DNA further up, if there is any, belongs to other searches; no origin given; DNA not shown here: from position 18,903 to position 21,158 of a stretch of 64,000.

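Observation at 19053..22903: Two divergent, translationally coupled tungsten-type AOR-family genes in tandem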

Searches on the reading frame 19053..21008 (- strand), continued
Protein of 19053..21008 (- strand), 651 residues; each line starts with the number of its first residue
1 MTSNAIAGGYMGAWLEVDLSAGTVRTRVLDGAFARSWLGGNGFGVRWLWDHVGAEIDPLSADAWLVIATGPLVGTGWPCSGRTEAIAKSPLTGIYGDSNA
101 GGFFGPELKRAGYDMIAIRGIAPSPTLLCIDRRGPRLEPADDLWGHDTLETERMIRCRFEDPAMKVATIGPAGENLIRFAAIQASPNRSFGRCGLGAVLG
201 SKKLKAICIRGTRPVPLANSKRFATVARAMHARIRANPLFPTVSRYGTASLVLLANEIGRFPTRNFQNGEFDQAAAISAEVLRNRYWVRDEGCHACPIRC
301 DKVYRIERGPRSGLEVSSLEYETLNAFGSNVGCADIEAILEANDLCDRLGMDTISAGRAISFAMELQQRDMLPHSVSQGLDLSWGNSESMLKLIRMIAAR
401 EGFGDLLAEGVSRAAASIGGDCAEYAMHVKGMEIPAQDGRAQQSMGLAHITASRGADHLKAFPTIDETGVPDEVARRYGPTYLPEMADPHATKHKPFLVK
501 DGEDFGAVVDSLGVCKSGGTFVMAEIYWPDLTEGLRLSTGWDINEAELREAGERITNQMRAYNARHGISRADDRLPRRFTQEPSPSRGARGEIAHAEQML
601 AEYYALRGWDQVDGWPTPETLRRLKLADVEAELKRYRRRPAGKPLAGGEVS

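Call 77: find_encoding_contigs(protein=P0242, flank=10000, max_places=1)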
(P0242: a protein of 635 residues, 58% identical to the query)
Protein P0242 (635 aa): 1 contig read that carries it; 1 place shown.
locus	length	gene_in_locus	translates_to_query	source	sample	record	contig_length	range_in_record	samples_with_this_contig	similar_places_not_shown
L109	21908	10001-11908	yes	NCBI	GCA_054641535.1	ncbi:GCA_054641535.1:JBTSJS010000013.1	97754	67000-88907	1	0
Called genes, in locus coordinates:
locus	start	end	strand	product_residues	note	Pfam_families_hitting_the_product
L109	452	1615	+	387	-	-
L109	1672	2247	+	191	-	-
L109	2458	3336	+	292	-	PF12728:HTH_17 (faint)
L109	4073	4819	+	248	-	-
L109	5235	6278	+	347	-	PF13365:Trypsin_2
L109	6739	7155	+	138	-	-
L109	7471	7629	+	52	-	-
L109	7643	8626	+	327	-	PF04015:DUF362 (weak)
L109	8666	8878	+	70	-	-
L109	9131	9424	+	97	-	-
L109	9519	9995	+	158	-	PF13237:Fer4_10 (weak), PF13247:Fer4_11, PF12838:Fer4_7, PF13187:Fer4_9 (weak), PF12797:Fer4_2 (weak), PF00037:Fer4 (weak), PF12837:Fer4_6 (weak), PF13237:Fer4_10 (weak), +7 more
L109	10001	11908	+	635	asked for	PF02730:AFOR_N, PF01314:AFOR_C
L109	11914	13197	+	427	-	PF03486:HI0933_like (faint), PF05834:Lycopene_cycl (faint), PF07992:Pyr_redox_2, PF00070:Pyr_redox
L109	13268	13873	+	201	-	PF02525:Flavodoxin_2, PF03358:FMN_red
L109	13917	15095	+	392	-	PF00465:Fe-ADH, PF13685:Fe-ADH_2, PF25137:ADH_Fe_C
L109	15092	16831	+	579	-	PF02730:AFOR_N, PF01314:AFOR_C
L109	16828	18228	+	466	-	PF22039:HUTI_composite_bact, PF01979:Amidohydro_1, PF07969:Amidohydro_3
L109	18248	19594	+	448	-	PF20695:UbiD_N, PF01977:UbiD, PF20696:UbiD_C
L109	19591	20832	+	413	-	PF01546:Peptidase_M20, PF07687:M20_dimer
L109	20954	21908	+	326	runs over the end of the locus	PF02729:OTCace_N, PF00185:OTCace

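Call 78: find_encoding_contigs(protein=P0246, flank=10000, max_places=1)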
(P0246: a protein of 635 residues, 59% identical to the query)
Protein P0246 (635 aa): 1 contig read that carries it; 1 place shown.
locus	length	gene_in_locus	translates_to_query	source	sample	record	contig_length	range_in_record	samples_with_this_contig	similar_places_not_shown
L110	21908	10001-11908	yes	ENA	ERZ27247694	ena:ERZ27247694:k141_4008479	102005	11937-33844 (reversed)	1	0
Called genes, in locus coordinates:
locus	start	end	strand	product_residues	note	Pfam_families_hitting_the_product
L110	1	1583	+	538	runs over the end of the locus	PF00370:FGGY_N, PF02782:FGGY_C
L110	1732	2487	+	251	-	PF01791:DeoC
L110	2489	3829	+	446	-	PF01565:FAD_binding_4, PF02913:FAD-oxidase_C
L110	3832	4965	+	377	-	PF13183:Fer4_8, PF13534:Fer4_17 (weak), PF02754:CCG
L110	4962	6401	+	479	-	PF01979:Amidohydro_1, PF07969:Amidohydro_3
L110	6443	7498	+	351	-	PF08240:ADH_N, PF00107:ADH_zinc_N, PF16912:Glu_dehyd_C, PF13602:ADH_zinc_N_2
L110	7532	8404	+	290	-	PF01913:FTR, PF02741:FTR_C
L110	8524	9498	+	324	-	PF00248:Aldo_ket_red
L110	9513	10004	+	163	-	PF13237:Fer4_10 (faint), PF14697:Fer4_21 (faint), PF12837:Fer4_6 (faint), PF13187:Fer4_9 (faint), PF13247:Fer4_11, PF12838:Fer4_7 (weak)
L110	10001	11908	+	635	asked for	PF02730:AFOR_N, PF01314:AFOR_C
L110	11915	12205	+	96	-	PF02597:ThiS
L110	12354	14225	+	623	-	PF02730:AFOR_N, PF01314:AFOR_C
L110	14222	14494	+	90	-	PF02597:ThiS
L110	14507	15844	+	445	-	PF22039:HUTI_composite_bact (weak), PF01979:Amidohydro_1, PF07969:Amidohydro_3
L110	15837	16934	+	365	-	PF01180:DHO_dh, PF12797:Fer4_2 (faint), PF12837:Fer4_6 (faint), PF13187:Fer4_9, PF13237:Fer4_10 (weak), PF14697:Fer4_21 (weak), PF12838:Fer4_7, PF00037:Fer4, +1 more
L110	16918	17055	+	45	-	-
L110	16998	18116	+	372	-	PF04389:Peptidase_M28 (faint), PF01546:Peptidase_M20, PF07687:M20_dimer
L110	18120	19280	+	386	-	PF00037:Fer4 (faint), PF13183:Fer4_8, PF13187:Fer4_9 (faint), PF13237:Fer4_10 (weak), PF12838:Fer4_7, PF13534:Fer4_17, PF02754:CCG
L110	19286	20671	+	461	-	PF01565:FAD_binding_4, PF02913:FAD-oxidase_C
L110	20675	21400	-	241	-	-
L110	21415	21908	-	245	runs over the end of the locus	PF10988:DUF2807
